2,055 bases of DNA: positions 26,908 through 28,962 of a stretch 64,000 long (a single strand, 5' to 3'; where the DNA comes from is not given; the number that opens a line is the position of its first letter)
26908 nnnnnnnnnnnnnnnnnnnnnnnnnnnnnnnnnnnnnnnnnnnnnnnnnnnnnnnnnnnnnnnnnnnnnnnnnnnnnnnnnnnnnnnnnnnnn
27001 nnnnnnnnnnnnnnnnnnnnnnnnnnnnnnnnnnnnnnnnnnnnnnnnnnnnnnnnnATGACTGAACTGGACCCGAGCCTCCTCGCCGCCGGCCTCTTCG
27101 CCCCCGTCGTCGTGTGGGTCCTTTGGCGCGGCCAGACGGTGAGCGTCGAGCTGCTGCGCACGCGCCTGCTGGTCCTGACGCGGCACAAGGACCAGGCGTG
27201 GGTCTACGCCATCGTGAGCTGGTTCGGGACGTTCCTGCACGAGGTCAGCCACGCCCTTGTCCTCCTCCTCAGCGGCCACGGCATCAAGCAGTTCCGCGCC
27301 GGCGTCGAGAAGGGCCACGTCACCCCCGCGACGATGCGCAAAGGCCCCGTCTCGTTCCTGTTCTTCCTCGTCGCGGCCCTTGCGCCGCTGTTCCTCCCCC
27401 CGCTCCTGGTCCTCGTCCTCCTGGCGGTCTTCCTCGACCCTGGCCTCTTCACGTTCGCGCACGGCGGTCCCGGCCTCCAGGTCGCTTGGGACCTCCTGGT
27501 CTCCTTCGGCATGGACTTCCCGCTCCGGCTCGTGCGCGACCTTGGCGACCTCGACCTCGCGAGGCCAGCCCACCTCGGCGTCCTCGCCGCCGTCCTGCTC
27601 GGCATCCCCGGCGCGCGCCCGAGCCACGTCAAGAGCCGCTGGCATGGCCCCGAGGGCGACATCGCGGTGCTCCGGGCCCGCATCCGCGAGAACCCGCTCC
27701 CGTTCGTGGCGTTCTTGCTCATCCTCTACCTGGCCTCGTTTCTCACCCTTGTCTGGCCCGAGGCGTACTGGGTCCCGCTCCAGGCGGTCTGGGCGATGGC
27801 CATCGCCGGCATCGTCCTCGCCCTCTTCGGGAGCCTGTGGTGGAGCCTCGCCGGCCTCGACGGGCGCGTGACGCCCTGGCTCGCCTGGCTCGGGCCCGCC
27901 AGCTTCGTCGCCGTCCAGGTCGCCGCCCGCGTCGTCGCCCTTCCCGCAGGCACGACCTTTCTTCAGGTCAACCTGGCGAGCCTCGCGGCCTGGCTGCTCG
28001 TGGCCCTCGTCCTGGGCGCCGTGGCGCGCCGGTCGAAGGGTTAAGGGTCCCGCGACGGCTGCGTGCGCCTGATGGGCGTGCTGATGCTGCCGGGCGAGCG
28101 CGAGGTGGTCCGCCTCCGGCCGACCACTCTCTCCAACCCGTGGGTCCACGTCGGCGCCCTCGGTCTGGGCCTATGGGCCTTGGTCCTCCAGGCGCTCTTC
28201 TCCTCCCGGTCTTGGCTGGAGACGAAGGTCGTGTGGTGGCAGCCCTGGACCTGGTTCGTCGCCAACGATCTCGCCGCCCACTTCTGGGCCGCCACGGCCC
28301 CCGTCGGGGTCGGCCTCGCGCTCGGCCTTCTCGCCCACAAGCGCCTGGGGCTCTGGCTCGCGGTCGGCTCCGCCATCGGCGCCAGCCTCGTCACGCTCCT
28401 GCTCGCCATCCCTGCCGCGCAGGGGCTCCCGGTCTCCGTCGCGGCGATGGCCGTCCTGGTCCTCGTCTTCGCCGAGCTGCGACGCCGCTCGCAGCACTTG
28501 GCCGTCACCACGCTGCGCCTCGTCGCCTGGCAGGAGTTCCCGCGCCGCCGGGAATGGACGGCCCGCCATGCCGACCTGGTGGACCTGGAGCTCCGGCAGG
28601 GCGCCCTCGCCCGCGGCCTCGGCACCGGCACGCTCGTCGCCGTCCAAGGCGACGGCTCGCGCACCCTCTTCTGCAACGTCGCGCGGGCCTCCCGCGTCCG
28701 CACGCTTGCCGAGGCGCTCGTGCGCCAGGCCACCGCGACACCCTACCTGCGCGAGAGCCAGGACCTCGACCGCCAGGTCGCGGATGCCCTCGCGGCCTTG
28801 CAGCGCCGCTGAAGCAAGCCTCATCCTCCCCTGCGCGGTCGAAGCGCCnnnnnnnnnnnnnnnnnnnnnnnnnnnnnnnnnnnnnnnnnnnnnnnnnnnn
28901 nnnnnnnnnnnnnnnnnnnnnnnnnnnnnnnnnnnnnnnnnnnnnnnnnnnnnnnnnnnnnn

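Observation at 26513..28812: JAMM/MPN+ isopeptidase translationally coupled to an M50 site-2-protease-like membrane protease and a PH-like membrane protein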

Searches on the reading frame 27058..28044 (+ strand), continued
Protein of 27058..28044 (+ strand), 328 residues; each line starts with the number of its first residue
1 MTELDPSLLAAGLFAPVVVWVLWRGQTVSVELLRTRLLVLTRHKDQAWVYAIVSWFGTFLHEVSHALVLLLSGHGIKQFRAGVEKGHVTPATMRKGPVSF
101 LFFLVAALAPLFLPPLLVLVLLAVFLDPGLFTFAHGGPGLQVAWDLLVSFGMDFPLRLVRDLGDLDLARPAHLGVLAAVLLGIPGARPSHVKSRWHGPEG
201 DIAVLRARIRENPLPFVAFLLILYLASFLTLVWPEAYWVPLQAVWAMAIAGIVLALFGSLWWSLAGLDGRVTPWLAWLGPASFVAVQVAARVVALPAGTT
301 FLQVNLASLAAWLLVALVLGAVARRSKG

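Call 44: find_homologous_proteins(query=A5, max_evalue=0.001)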
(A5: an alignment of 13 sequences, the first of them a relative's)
Query A5 (13 sequences) (323 aa, profile of the alignment): 32 proteins with E <= 0.001 among 8000 candidates.
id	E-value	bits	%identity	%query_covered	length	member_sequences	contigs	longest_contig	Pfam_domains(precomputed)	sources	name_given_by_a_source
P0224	6.6e-106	372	100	100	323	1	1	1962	-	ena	-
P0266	9.4e-101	355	86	100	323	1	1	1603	-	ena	-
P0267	1.8e-100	355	82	95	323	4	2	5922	PF13398.13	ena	-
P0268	5.0e-100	353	80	100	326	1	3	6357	-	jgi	jgi:hypothetical protein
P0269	6.3e-99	349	87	100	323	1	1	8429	PF13398.13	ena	-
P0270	6.7e-99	349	84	100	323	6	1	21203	PF13398.13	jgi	-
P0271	8.5e-99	349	86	100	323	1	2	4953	-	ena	-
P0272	2.4e-98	348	88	96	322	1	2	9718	PF13398.13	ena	-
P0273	4.5e-98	347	90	100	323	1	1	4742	-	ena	-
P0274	1.3e-97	345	85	100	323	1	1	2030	PF13398.13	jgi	jgi:hypothetical protein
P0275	4.7e-97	343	88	95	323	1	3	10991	PF13398.13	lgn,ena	-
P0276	1.7e-96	341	81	97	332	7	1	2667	-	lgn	-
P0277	6.7e-96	340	85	100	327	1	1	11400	-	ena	-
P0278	7.9e-96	339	87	100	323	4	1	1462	-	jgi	-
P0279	2.2e-94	335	84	100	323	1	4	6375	PF13398.13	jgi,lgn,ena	-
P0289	6.8e-59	218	27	55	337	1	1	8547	-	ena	-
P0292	8.7e-52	195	26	62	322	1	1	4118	-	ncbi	ncbi:MAG: hypothetical protein QW112_03435 [Candidatus Micrarchaeia archaeon]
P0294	4.1e-4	38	32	18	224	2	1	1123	PF13398.13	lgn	-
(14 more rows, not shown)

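Call 45: find_encoding_contigs(protein=P0270, flank=6000, max_places=1)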
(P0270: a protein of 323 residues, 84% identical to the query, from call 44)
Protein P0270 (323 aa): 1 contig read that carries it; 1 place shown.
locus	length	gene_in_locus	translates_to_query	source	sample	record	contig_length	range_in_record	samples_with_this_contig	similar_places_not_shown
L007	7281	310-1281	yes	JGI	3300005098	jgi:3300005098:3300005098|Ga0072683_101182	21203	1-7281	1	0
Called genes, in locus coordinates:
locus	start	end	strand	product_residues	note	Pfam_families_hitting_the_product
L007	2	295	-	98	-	?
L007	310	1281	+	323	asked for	PF13398:Peptidase_M50B (weak)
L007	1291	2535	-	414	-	PF17957:Big_7 (faint), PF18911:PKD_4 (faint), PF18204:PGF-CTERM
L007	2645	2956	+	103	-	-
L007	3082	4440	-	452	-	-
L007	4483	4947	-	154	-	PF03994:DUF350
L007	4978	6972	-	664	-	PF23355:IFT52_GIFT (weak), PF14258:DUF4350, PF00801:PKD, PF18911:PKD_4, PF22352:K319L-like_PKD, PF18204:PGF-CTERM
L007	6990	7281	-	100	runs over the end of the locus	-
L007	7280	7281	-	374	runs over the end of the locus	PF07705:CARDB (weak)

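Call 46: find_encoding_contigs(protein=P0289, flank=6000, max_places=1)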
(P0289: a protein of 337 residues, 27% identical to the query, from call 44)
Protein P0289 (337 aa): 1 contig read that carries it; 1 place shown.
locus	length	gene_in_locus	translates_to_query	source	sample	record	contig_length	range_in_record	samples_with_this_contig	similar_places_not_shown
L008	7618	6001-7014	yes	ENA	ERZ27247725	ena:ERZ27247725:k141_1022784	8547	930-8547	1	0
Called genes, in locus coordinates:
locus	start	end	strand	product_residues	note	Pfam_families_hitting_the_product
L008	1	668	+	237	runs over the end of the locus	PF10584:Proteasome_A_N, PF00227:Proteasome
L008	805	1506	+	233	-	PF01172:SBDS_N, PF09377:SBDS_domain_II, PF20268:SBDS_C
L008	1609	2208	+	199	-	PF22625:ECR1_N_2, PF00013:KH_1 (weak), PF15985:KH_6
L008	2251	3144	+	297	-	PF01138:RNase_PH, PF03725:RNase_PH_C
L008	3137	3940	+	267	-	PF01138:RNase_PH, PF03725:RNase_PH_C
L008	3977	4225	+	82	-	PF01780:Ribosomal_L37ae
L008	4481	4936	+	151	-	-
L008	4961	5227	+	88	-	-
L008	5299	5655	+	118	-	PF01920:Prefoldin_2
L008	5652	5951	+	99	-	PF01035:DNA_binding_1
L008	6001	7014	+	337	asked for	-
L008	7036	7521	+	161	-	PF01058:Oxidored_q6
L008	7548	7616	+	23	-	?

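Call 47: find_encoding_contigs(protein=P0292, flank=6000, max_places=1)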
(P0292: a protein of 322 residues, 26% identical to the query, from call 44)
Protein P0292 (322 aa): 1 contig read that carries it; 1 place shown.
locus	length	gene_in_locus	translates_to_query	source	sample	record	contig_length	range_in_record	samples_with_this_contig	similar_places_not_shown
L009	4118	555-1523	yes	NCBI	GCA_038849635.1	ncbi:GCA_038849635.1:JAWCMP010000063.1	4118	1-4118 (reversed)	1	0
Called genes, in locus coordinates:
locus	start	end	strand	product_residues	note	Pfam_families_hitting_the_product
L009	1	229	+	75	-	PF01920:Prefoldin_2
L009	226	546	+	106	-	PF01035:DNA_binding_1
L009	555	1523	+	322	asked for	-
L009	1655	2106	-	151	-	-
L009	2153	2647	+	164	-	PF01058:Oxidored_q6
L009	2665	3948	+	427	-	PF00374:NiFeSe_Hases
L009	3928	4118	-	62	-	?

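Call 72: search_protein_families(library=padloc, proteins=[window:27058-28044:+], max_evalue=0.01)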
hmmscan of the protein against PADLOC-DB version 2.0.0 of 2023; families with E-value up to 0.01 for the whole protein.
window:27058-28044:+ (328 aa): 0 families

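Call 73: find_encoding_contigs(protein=P0220, flank=6000, max_places=2)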
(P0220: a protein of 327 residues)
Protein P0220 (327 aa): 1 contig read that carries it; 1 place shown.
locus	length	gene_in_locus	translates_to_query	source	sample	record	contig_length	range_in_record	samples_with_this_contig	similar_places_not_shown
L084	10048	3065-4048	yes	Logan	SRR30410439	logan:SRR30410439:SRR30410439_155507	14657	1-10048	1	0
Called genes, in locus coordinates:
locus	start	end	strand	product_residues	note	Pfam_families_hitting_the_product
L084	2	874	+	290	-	?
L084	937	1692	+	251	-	PF00459:Inositol_P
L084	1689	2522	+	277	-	PF01513:NAD_kinase, PF20143:NAD_kinase_C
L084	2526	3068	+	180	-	PF14464:Prok-JAB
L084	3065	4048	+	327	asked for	-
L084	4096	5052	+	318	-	PF03703:bPH_2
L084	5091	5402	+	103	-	PF02150:Zn_ribbon_RPB9 (weak), PF01096:Zn_ribbon_TFIIS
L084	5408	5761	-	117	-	PF01638:HxlR, PF01047:MarR (weak), PF09339:HTH_IclR (weak), PF12840:HTH_20 (weak), PF12802:MarR_2 (weak), PF13601:HTH_34 (faint)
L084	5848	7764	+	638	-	PF03169:OPT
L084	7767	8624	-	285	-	-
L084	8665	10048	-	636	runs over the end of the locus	PF00270:DEAD, PF00271:Helicase_C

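Call 74: find_encoding_contigs(protein=P0222, flank=6000, max_places=2)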
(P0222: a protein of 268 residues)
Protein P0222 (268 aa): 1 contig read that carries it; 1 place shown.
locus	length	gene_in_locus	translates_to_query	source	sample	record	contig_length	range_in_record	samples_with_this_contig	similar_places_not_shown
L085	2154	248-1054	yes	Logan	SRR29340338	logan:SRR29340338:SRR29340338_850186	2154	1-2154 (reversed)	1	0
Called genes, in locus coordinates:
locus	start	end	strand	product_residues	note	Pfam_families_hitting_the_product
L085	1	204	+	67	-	?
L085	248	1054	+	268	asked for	-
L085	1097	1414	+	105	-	-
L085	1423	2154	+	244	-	?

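Call 75: find_encoding_contigs(protein=P0228, flank=6000, max_places=2)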
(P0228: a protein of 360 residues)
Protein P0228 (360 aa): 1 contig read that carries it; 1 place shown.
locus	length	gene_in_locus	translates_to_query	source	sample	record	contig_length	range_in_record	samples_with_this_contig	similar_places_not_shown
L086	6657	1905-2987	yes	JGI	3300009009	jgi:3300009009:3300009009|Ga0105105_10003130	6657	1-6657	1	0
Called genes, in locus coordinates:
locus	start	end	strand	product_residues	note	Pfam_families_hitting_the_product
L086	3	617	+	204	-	?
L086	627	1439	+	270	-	PF01513:NAD_kinase, PF20143:NAD_kinase_C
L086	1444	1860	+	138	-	PF14464:Prok-JAB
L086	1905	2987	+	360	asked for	-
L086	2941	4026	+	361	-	PF03703:bPH_2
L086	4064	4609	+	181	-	PF01862:PvlArgDC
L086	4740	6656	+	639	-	?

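Call 79: find_related_loci(query=A6, collection=metagenome_contigs, flank=5000)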
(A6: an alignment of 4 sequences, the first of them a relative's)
Query A6 (360 aa) in metagenome_contigs; peptide patterns used: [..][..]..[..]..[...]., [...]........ (x = any residue, [..] = any of these).
454 stretches matched a pattern; 213 encode a relative of the query (tblastn E <= 1e-3); the best 80 are kept; 80 distinct loci.
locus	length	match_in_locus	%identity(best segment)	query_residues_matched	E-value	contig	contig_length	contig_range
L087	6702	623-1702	99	1-360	0e+0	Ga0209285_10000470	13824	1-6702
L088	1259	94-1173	87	1-360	0e+0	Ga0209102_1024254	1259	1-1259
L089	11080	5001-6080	86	1-360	0e+0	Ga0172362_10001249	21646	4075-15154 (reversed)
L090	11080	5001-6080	87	1-360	0e+0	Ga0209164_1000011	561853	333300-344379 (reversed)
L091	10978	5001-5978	85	1-326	4e-174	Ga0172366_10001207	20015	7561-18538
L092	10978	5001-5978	85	1-326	6e-174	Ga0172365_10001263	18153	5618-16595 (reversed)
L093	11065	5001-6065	63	1-358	5e-145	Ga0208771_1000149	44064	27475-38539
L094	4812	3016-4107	62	1-357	1e-146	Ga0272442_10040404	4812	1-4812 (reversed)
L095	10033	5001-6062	63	1-354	4e-144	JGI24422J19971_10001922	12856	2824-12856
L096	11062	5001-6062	63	1-354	4e-144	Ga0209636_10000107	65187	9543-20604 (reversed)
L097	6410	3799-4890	60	1-360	2e-143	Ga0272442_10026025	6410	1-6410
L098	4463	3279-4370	61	1-360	2e-145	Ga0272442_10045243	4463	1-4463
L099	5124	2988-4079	60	1-360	8e-144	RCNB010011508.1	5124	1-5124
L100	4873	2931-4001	61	1-360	4e-143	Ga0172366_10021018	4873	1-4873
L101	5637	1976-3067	59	1-357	2e-140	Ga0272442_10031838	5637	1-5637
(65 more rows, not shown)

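Call 84: list_cluster_members(proteins=[P0228, P0225, P0227, P0232, P0224, P0230, P0231, P0223, P0242, P0264])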
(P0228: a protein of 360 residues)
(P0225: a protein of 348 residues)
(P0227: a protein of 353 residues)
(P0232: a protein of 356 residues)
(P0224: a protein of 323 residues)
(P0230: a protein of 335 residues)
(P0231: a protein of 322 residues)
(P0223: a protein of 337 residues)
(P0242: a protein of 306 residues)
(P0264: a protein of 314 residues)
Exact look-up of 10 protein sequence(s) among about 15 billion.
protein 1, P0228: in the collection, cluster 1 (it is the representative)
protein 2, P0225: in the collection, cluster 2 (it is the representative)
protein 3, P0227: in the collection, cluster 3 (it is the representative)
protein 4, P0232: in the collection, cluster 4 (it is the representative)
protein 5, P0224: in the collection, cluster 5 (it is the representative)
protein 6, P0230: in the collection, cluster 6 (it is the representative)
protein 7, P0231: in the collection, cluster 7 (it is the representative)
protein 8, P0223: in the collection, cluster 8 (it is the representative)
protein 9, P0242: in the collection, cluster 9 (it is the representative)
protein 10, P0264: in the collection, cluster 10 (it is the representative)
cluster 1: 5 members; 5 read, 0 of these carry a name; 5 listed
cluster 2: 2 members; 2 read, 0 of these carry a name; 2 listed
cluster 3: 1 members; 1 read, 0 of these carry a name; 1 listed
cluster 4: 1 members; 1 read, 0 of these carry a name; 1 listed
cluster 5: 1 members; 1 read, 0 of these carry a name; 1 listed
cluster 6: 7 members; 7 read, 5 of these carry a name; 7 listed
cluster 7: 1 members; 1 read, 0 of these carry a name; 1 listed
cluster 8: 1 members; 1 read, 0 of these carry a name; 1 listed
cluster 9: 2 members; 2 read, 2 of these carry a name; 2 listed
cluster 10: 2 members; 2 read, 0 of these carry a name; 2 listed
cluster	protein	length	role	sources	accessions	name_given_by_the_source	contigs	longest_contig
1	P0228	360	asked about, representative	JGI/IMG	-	-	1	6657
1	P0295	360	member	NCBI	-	-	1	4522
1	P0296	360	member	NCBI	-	-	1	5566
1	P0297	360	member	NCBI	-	-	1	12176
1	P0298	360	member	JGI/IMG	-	-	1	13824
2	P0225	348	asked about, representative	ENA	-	-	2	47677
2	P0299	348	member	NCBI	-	-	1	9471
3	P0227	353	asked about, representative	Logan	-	-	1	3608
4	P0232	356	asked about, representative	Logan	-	-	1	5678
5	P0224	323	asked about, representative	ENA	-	-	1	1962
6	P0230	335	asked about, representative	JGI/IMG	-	hypothetical protein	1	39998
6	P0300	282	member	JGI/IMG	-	hypothetical protein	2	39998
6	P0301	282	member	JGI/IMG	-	hypothetical protein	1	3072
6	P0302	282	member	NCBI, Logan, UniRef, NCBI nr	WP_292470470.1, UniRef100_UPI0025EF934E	hypothetical protein [Methanolobus sp.] | hypothetical protein n=1 Tax=Methanolobus sp. TaxID=1874737 RepID=UPI0025EF934E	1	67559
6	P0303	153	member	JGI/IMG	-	hypothetical protein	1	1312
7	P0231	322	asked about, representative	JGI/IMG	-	-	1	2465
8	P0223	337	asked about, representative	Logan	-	-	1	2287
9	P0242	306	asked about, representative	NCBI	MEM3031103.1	MAG: hypothetical protein QXH27_05190, partial [Candidatus Micrarchaeia archaeon]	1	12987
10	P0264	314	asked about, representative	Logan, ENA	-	-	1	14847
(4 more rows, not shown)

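Call 85: find_encoding_contigs(protein=P0230, flank=6000, max_places=2)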
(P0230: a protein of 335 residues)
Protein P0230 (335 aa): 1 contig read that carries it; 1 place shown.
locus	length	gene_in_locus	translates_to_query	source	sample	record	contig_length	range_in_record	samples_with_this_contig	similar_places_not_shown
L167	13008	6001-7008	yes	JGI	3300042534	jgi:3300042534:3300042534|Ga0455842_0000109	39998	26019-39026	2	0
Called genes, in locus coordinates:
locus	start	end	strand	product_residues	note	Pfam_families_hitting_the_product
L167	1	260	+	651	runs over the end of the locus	PF00989:PAS (weak), PF08448:PAS_4 (weak), PF13188:PAS_8, PF13426:PAS_9, PF00512:HisKA, PF02518:HATPase_c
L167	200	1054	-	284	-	PF03306:AAL_decarboxy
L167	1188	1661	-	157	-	PF01584:CheW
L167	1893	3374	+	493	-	PF00206:Lyase_1, PF14698:ASL_C2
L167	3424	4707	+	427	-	PF18195:GatD_N, PF00710:Asparaginase, PF17763:Asparaginase_C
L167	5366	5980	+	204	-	-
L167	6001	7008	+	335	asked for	PF13398:Peptidase_M50B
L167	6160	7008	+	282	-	PF13398:Peptidase_M50B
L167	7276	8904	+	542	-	PF00092:VWA, PF13519:VWA_2, PF13768:VWA_3 (weak)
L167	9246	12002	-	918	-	PF23374:Fn3_arc (faint)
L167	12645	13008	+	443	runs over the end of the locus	PF01336:tRNA_anti-codon, PF00152:tRNA-synt_2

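Call 90: list_cluster_members(proteins=[L086:627-1439:+, L086:1444-1860:+, L086:2941-4026:+, L086:4064-4609:+, L090:5001-6083:+])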
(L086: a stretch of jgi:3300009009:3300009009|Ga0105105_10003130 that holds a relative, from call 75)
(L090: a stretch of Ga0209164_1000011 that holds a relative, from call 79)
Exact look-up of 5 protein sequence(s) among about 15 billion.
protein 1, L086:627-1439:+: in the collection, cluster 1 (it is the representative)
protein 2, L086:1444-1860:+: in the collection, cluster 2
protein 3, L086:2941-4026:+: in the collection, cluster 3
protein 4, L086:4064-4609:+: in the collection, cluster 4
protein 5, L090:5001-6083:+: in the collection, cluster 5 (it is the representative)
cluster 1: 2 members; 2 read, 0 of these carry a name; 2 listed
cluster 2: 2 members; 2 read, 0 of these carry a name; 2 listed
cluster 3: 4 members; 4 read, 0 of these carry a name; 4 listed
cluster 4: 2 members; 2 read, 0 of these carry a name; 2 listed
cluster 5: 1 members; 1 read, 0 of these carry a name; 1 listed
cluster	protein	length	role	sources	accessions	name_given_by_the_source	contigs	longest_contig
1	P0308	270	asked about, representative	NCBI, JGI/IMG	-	-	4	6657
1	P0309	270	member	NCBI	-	-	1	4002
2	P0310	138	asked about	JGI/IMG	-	-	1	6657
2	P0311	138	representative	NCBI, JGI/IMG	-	-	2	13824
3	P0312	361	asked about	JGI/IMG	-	-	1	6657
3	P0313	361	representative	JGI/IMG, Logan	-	-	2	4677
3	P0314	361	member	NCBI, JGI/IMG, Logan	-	-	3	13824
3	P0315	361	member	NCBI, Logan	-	-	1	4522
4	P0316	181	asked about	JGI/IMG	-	-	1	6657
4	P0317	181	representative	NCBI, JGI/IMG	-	-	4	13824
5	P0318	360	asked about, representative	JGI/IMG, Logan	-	-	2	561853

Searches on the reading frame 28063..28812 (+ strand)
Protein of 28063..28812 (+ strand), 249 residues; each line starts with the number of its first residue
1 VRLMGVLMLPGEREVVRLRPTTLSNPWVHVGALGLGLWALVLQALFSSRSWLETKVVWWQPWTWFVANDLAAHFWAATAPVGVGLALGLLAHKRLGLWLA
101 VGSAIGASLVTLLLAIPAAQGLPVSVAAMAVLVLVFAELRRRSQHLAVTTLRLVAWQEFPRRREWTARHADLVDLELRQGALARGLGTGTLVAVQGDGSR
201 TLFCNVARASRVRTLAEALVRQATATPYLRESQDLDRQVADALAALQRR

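Call 3: search_protein_families(library=pfam, proteins=[window:28063-28812:+], max_evalue=1)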
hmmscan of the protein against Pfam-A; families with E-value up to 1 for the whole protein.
window:28063-28812:+ (249 aa): 1 family
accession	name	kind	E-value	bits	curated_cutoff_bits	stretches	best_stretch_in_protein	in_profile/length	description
PF03703.20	bPH_2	-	0.015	16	22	1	161-214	21-76/78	Bacterial PH domain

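Call 4: search_protein_families(library=ncbifam, proteins=[window:28063-28812:+], max_evalue=1)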
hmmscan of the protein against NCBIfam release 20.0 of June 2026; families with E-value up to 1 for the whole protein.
window:28063-28812:+ (249 aa): 1 family
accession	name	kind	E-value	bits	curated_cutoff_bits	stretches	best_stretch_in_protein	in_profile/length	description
NF010990.0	PRK14414.1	equivalog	0.018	14.7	261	1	82-157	83-159/210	glycerol-3-phosphate acyltransferase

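Call 72: search_protein_families(library=padloc, proteins=[window:28063-28812:+], max_evalue=0.01)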
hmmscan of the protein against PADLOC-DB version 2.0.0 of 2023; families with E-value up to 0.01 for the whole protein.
window:28063-28812:+ (249 aa): 0 families
